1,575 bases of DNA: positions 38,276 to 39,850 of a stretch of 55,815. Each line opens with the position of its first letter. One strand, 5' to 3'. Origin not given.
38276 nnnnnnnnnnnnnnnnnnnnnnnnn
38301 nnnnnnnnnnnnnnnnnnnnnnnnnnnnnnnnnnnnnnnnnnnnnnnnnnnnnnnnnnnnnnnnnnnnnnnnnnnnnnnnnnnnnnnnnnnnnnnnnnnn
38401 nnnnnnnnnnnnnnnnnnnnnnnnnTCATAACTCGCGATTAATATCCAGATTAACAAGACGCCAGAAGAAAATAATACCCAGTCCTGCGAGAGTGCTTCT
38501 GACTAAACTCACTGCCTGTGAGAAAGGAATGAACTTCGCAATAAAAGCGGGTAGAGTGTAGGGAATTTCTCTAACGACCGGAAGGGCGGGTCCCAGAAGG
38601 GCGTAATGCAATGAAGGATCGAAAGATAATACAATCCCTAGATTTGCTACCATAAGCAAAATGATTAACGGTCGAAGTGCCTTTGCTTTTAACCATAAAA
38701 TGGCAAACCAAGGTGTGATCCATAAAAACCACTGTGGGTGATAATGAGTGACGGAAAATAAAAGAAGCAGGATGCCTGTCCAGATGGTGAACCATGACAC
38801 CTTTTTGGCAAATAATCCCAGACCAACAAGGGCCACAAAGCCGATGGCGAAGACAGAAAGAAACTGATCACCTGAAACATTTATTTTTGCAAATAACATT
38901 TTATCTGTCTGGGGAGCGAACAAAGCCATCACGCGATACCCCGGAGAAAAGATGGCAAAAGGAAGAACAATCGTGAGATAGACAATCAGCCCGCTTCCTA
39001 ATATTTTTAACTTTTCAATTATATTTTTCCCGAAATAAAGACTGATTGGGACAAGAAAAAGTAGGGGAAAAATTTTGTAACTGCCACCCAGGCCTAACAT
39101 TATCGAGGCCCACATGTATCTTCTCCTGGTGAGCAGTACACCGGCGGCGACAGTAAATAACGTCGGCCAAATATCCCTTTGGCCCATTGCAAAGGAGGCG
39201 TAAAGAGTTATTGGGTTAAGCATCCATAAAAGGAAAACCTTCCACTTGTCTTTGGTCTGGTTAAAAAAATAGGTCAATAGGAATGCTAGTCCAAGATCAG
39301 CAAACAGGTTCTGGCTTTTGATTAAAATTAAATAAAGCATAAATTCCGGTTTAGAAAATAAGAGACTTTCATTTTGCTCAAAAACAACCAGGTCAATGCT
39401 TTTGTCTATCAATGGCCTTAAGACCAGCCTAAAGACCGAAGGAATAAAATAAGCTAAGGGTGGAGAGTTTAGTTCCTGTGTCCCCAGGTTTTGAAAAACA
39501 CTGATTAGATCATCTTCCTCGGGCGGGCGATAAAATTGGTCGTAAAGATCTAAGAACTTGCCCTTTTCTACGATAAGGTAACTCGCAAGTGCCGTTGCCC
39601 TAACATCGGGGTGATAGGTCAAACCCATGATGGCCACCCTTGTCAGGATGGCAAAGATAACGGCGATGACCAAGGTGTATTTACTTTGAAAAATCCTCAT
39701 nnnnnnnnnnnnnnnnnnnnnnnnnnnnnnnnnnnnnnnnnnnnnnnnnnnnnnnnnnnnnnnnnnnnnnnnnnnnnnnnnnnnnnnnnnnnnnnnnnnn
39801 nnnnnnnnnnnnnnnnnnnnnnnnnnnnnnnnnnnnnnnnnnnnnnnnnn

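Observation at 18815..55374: The enzyme repertoire mirrors actinobacterial lipomannan/LAM and protein O-mannosylation logic rather than classic Wzx/Wzy polysaccharide loci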

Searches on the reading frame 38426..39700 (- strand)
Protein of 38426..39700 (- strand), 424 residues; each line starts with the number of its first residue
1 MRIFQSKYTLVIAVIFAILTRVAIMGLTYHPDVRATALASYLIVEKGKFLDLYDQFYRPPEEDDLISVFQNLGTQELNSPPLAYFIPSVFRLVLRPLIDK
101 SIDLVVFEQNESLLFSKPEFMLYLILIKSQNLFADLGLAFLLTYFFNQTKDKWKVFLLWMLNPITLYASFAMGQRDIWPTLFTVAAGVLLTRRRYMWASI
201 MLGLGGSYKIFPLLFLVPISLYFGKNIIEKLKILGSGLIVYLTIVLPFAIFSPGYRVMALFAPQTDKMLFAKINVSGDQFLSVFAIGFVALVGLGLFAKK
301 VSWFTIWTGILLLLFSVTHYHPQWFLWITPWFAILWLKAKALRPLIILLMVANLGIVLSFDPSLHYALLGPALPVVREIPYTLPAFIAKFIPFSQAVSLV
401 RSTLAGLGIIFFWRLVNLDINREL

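Call 5: search_protein_families(library=pfam, proteins=[window:38426-39700:-], max_evalue=0.01)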
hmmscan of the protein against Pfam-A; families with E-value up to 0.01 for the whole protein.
window:38426-39700:- (424 aa): 1 family
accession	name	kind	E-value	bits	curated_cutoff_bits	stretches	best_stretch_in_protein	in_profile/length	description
PF09594.16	GT87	-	0.001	19.3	25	1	140-317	39-209/237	Glycosyltransferase family 87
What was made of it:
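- Checked: 38426 alone is below the GT87 cut-off (19.3 against 25 bits, call 5).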

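Call 15: search_protein_families(library=ncbifam, proteins=[window:38426-39700:-], max_evalue=0.01)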
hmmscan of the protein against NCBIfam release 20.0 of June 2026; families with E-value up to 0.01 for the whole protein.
window:38426-39700:- (424 aa): 0 families

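Call 16: find_encoding_contigs(protein=window:38426-39700:-, flank=10000, max_places=6)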
Protein window:38426-39700:- (424 aa): 2 contigs read that carry it; 2 places shown.
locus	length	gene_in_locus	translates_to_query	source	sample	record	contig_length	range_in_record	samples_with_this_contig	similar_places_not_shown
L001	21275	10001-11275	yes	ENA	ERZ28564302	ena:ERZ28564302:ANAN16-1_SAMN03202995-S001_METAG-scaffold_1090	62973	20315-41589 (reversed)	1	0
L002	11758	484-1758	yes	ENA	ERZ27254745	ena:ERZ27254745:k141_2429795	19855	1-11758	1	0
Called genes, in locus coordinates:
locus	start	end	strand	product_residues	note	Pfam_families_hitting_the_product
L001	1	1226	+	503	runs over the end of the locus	PF02366:PMT, PF13231:PMT_2 (weak)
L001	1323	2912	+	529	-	PF10131:PTPS_related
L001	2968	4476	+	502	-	PF01943:Polysacc_synt, PF13440:Polysacc_synt_3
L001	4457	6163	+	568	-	-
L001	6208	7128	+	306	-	PF00535:Glycos_transf_2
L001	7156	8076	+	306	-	PF00535:Glycos_transf_2, PF13641:Glyco_tranf_2_3, PF13632:Glyco_trans_2_3 (faint)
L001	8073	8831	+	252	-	PF00535:Glycos_transf_2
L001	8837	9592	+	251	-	-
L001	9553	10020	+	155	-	PF00534:Glycos_transf_1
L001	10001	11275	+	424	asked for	-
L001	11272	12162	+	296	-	PF00535:Glycos_transf_2, PF13641:Glyco_tranf_2_3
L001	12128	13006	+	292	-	PF00535:Glycos_transf_2, PF10111:Glyco_tranf_2_2 (weak), PF13641:Glyco_tranf_2_3, PF13712:Glyco_tranf_2_5 (weak), PF13632:Glyco_trans_2_3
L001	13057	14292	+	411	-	-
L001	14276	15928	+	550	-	PF13231:PMT_2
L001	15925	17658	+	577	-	PF13231:PMT_2 (faint)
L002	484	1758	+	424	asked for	-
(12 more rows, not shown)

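Call 21: find_homologous_proteins(query=window:38426-39700:-, max_evalue=0.001)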
Query window:38426-39700:- (424 aa): 113 proteins with E <= 0.001 among 8000 candidates.
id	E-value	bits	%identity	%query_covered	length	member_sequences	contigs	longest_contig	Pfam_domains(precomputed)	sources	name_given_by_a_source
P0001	4.8e-272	921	100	100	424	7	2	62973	-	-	-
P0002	3.7e-188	644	67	100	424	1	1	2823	PF09594.17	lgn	-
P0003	2.2e-121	424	51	98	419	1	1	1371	PF09594.17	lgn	-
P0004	1.7e-118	415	51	96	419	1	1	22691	PF09594.17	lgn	-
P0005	4.2e-118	413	49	96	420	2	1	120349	PF09594.17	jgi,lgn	jgi:hypothetical protein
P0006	1.8e-116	408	52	95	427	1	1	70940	PF09594.17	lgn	-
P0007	3.0e-116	407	50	93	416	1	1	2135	-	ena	-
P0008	9.1e-103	363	46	91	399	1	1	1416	-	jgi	jgi:hypothetical protein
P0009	4.5e-66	242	41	93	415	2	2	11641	PF09594.17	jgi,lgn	-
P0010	1.9e-65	240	38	97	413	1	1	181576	-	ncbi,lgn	-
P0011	3.8e-65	239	38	96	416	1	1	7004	-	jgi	jgi:hypothetical protein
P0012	1.3e-64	237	38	92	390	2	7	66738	-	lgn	-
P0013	2.7e-64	236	39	94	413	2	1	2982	PF09594.17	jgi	-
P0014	1.1e-63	234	39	95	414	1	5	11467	PF09594.17,PF26314.1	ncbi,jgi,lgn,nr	ncbi:DUF2029 domain-containing protein [Candidatus Shapirobacteria bacterium]|nr:DUF2029 domain-cont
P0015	4.5e-63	232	36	93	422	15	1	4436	PF09594.17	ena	-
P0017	1.2e-62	231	37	94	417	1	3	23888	PF09594.17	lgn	-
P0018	1.5e-62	230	38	97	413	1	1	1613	PF09594.17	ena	-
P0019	2.7e-62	230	37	96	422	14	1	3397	PF09594.17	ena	-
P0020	3.7e-62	229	41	87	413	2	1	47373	PF09594.17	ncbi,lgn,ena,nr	ncbi:DUF2029 domain-containing protein [Patescibacteria group bacterium]|nr:DUF2029 domain-containin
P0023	3.8e-61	226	39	95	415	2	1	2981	PF09594.17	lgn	-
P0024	3.9e-61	226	37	95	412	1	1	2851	PF09594.17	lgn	-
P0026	4.2e-61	226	39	94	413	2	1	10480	PF09594.17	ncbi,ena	-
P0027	4.7e-61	226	39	90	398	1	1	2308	PF09594.17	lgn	-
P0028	5.1e-61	225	37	96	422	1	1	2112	PF09594.17,PF06728.20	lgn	-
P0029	8.3e-61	225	38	92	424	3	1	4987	PF09594.17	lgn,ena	-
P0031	5.6e-60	222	37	99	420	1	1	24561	PF09594.17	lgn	-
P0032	6.1e-60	222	38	93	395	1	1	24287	PF09594.17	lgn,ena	-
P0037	6.7e-59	218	37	93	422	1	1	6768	PF09594.17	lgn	-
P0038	7.2e-59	218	36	96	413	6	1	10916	PF09594.17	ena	-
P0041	2.5e-58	217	35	93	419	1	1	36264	PF09594.17,PF06728.20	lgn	-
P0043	9.8e-58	215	38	93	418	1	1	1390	PF09594.17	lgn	-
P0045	2.5e-57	213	37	94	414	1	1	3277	PF09594.17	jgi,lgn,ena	-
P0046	4.1e-57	213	34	93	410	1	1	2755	PF09594.17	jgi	-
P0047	4.5e-57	212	34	94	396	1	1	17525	PF09594.17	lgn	-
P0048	4.8e-57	212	37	95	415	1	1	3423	PF09594.17,PF26314.1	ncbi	-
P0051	1.2e-56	211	37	93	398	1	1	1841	PF09594.17,PF06728.20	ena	-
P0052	1.4e-56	211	39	89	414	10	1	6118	PF09594.17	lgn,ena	-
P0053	1.5e-56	211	38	94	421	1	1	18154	PF09594.17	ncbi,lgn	-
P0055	6.9e-56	209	37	92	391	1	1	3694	PF09594.17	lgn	-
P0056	8.1e-56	208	37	93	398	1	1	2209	PF09594.17,PF06728.20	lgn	-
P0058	1.2e-55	208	33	92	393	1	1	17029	PF09594.17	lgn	-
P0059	3.4e-55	206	35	94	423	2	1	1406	PF09594.17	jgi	-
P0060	4.7e-55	206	37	93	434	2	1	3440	PF09594.17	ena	-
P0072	1.7e-53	201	34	88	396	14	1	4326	PF09594.17,PF06728.20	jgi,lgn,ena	-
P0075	2.6e-52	197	35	94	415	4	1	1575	PF09594.17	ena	-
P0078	3.7e-51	193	33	96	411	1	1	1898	PF09594.17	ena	-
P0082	2.0e-50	191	36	92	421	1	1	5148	PF09594.17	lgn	-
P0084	8.3e-50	188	34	94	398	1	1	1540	PF09594.17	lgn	-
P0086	1.1e-49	188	37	93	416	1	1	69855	PF09594.17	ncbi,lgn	ncbi:MAG: hypothetical protein ACOZBZ_01910 [Patescibacteria group bacterium]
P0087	4.4e-49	186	39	80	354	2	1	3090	PF09594.17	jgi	-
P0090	9.3e-49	185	33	96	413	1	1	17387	PF05007.20,PF09594.17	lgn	-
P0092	2.8e-45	174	35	89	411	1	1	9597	PF09594.17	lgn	-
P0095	5.6e-45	173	33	88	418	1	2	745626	PF09594.17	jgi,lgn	jgi:hypothetical protein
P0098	6.3e-44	169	38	71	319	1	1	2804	PF09594.17,PF06728.20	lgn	-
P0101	4.6e-43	166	33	93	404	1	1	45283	PF09594.17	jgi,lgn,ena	-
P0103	4.1e-42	163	34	79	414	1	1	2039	PF09594.17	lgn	-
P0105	1.3e-41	161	35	92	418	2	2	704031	PF09594.17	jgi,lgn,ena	-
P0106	1.1e-40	158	34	88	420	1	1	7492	PF09594.17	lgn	-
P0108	5.1e-35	140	33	87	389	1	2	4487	PF09594.17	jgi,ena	-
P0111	1.3e-30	125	32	75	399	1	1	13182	PF09594.17,PF26314.1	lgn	-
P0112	2.2e-30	124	31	84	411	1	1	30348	PF09594.17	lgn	-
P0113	3.2e-24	104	27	93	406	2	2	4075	PF09594.17,PF26314.1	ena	-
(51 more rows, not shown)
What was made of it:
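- On GT87 (PimE/MptC; Pfam PF09594, formerly DUF2029): NCBI names relatives 'DUF2029 domain-containing' (call 21).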

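Call 23: search_solved_structures(query=A1, max_evalue=10, show_alignments=2)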
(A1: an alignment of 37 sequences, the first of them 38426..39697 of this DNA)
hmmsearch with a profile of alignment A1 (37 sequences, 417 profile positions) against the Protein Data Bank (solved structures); distinct sequences matched with E-value up to 10: 2.
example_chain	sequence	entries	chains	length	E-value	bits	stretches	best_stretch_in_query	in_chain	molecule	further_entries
23gf_B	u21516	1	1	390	2.6e-10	43.3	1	116-221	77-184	GPI mannosyltransferase 1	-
23gx_B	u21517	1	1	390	1.4e-09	40.8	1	118-221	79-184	GPI mannosyltransferase 1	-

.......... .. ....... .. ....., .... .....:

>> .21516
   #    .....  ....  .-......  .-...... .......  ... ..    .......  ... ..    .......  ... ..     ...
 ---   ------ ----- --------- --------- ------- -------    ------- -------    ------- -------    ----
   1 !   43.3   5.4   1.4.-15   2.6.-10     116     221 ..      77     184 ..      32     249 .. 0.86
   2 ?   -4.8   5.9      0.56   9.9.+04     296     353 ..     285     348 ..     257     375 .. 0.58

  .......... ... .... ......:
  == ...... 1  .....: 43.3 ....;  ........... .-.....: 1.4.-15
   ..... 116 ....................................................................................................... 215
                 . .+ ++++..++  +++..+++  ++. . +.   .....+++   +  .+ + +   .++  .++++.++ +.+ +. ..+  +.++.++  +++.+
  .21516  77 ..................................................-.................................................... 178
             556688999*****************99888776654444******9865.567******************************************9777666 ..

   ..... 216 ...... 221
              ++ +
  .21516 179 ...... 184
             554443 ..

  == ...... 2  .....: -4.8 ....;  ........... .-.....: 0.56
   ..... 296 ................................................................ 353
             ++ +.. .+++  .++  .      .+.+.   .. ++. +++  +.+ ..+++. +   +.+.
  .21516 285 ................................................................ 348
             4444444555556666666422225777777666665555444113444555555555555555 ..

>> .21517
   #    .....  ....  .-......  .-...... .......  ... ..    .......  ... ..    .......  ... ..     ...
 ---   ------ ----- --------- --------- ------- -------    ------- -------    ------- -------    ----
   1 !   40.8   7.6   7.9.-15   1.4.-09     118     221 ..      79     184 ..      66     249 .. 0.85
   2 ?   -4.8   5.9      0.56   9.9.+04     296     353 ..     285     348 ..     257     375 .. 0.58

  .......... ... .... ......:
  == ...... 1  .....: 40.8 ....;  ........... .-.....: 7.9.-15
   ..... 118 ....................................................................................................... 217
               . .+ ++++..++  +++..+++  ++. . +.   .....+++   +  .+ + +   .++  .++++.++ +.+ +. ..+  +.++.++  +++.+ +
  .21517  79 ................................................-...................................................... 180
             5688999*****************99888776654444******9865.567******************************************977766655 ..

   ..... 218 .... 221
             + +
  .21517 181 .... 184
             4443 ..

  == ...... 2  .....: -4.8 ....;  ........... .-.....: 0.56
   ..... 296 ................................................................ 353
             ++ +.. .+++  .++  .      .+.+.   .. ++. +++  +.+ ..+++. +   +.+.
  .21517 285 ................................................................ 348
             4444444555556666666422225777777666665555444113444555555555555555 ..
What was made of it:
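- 38426..39700 (-): GT-C, family D (GT87/DUF2029-like, GT-C_B class). The profile hits GPI-MT-I at E 2.6e-10 (call 23).
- On GT87 (PimE/MptC; Pfam PF09594, formerly DUF2029): The sequence profile hits GPI-MT-I at 2.6e-10 and does not hit PimE (call 23).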

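Call 24: search_protein_families(library=pfam, alignment_id=A1, max_evalue=0.01)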
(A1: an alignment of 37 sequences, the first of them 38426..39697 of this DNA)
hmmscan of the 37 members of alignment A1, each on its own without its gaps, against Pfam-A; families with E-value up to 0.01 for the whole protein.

A. member 1, window:38426-39697:- (423 aa): 1 family
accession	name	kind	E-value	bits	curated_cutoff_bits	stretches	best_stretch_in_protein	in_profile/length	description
PF09594.16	GT87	-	0.001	19.3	25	1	139-316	39-209/237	Glycosyltransferase family 87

B. families by the number of members that match (of 37 scanned): 5 families
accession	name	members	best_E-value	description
PF09594.16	GT87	35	9.6e-10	Glycosyltransferase family 87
PF05007.19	Mannosyl_trans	4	4.4e-06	Mannosyltransferase (PIG-M)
PF06728.19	PIG-U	1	4.5e-07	GPI transamidase subunit PIG-U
PF04418.17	DUF543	1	0.0019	Domain of unknown function (DUF543)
PF15111.12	TMEM101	1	0.0046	TMEM101 protein family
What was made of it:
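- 38426..39700 (-): 35 of 37 homologues hit PF09594 (call 24).
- On GT87 (PimE/MptC; Pfam PF09594, formerly DUF2029): 35 of 37 aligned homologues of 38426 hit at E up to 0.01, best 9.6e-10 (call 24).
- Checked: However, 35 of 37 aligned homologues hit GT87 (call 24).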

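Call 47: predict_structure(alignment_id=A1)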
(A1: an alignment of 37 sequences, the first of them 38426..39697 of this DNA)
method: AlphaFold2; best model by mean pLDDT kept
length: 423 residues; sequences in the alignment: 37
mean_pLDDT: 92.0   pTM: 0.92
mean pLDDT of the five models: 92.0, 90.9, 90.7, 90.5, 90.4
residues with pLDDT >= 90: 327; 70-90: 83; 50-70: 10; < 50: 3
segments of 3 or more residues with pLDDT < 50: none
pLDDT, mean of each block of 10 residues (from residue 1): 72 95 96 94 95 94 92 90 96 96 89 94 97 97 96 96 94 93 98 98 96 96 96 98 97 93 73 84 93 86 95 84 92 97 97 89 90 90 88 91 95 85 48
secondary structure, 60 per line:
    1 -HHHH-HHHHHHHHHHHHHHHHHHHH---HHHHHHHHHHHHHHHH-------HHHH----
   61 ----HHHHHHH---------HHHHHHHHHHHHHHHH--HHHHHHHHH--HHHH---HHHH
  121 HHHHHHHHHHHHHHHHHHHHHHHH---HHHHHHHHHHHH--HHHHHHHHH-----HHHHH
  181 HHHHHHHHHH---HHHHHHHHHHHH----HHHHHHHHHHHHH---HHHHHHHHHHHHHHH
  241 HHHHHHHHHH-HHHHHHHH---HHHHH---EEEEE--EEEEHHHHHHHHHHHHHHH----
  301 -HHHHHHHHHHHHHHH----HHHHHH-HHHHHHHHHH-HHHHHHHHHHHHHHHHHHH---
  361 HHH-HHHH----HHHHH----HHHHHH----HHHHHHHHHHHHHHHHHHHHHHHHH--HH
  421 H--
elements in order: H2-5 H7-26 H30-45 H53-56 H65-71 H81-96 H99-107 H110-113 H117-144 H148-159 H162-170 H176-190 H194-205 H210-222 H226-250 H252-259 H263-267 E271-275 E278-281 H282-296 H302-316 H321-326 H328-337 H339-357 H365-368 H373-377 H382-387 H392-416

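Call 49: fold_search(model_id=the predicted structure, library=pdb)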
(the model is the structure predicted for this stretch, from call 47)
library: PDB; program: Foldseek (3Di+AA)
matches with E <= 10: 184; with E <= 0.001: 2
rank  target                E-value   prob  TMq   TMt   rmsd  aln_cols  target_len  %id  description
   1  9ub7_B                4.9e-04  1.00  0.49  0.52  10.4       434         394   15  Structure of glycosylphosphatidylinositol transamidase,state 1 (released 2026-04-08)
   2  6snh_X                6.6e-04  1.00  0.65  0.58   9.7       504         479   15  Cryo-EM structure of yeast ALG6 in complex with 6AG9 Fab and Dol25-P-Glc (released 2020-03-11)
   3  9wno_A                1.6e-03  1.00  0.52  0.54   8.8       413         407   13  Cryo-EM structure of Candida glabrata GPI mannosyltransferase I bound to Dol-P-Man (released 2025-12-03)
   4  8imx_U                1.9e-03  1.00  0.53  0.53   7.4       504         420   12  Cryo-EM structure of GPI-T with a chimeric GPI-anchored protein (released 2023-08-16)
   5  7w72_U                2.4e-03  1.00  0.52  0.53   8.3       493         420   13  Structure of a human glycosylphosphatidylinositol (GPI) transamidase (released 2022-02-16)
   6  7wld_U                3.2e-03  1.00  0.51  0.52   8.3       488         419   12  Cryo-EM structure of the human glycosylphosphatidylinositol transamidase complex at 2.53 Angstrom resolution (released 2022-04-27)
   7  9s6r_A                2.2e-02  1.00  0.46  0.49   9.7       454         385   16  Ternary cryo-EM structure of yeast ALG3 with Dol25-PP-GlcNAc2Man5, Dol25-P-Man, and Fab (released 2026-03-18)
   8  8agb_A                1.0e-01  0.84  0.33  0.24  16.4       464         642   15  Structure of yeast oligosaccharylransferase complex with lipid-linked oligosaccharide bound (released 2022-12-07)
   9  8age_A                1.3e-01  0.85  0.33  0.25  13.9       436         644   15  Structure of yeast oligosaccharylransferase complex with acceptor peptide bound (released 2022-12-07)
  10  8if8_C                1.6e-01  0.38  0.24  0.19  22.0       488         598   12  Arabinosyltransferase AftA (released 2023-05-31)
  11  6s7t_A                1.8e-01  0.82  0.36  0.24  15.5       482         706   12  Cryo-EM structure of human oligosaccharyltransferase complex OST-B (released 2019-12-18)
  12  8if8_B                1.9e-01  0.38  0.24  0.19  21.6       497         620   12  Arabinosyltransferase AftA (released 2023-05-31)
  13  9dm5                  2.7e-01  0.96  0.44  0.48   8.7       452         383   14  Product-Bound mannosyltransferase PimE (released 2025-06-25)
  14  9s6s_A                2.8e-01  0.80  0.37  0.30  17.1       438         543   12  Ternary cryo-EM structure of human ALG9 with Dol25-PP-GlcNAc2Man6, Dol25-P-Man and Fab (released 2026-03-18)
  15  9dm7_A                3.3e-01  0.77  0.38  0.42  12.2       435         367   14  mannosyltransferase PimE in complex with Fab_E6 (released 2025-06-25)
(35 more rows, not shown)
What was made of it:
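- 38426..39700 (-): Foldseek hits ALG6, PIG-U, GPI-MT-I, ALG3 and PimE (calls 47, 49).
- On GT87 (PimE/MptC; Pfam PF09594, formerly DUF2029): ALG6 (TMq 0.65), PIG-U, GPI-MT-I and ALG3 rank higher (call 49).
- Family D lies in the GT87 neighbourhood, and PimE is a Foldseek hit at probability 0.96 (calls 24, 49). Family D matches ALG6, GPI-MT-I and PIG-U better than PimE (calls 23, 49). The family D model hits ALG6 and ALG3 (call 49).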

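Call 81: find_encoding_contigs(protein=P0005, flank=10000, max_places=1)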
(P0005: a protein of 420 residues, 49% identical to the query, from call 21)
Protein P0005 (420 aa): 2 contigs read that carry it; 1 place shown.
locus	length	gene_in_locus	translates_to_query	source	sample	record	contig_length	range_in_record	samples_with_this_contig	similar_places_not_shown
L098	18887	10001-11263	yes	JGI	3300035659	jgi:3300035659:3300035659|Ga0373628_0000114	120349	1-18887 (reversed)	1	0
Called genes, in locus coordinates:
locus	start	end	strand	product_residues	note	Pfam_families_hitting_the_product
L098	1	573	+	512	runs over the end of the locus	PF13231:PMT_2 (weak)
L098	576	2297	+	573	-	-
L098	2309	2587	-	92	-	PF01381:HTH_3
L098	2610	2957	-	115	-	PF05973:Gp49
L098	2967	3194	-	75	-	PF11146:DUF2905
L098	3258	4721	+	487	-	PF01943:Polysacc_synt, PF13440:Polysacc_synt_3, PF03023:MurJ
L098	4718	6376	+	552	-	-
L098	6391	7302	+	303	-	PF00535:Glycos_transf_2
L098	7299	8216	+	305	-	PF00535:Glycos_transf_2, PF13641:Glyco_tranf_2_3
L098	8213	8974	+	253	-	PF00535:Glycos_transf_2, PF13641:Glyco_tranf_2_3 (weak)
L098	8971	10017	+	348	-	PF13439:Glyco_transf_4 (weak), PF00534:Glycos_transf_1, PF13692:Glyco_trans_1_4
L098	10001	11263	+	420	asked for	PF09594:GT87 (weak)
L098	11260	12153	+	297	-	PF00535:Glycos_transf_2, PF13641:Glyco_tranf_2_3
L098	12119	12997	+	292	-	PF00535:Glycos_transf_2, PF10111:Glyco_tranf_2_2, PF13641:Glyco_tranf_2_3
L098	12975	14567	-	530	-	PF02366:PMT, PF13231:PMT_2 (weak)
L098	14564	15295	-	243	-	-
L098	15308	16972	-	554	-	PF13231:PMT_2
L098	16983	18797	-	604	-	-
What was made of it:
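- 36695..38429 (-): Two cytoplasmic GT2 glycosyltransferases (37539, 36695). Syntenic with D in sister taxon L098 (call 81).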
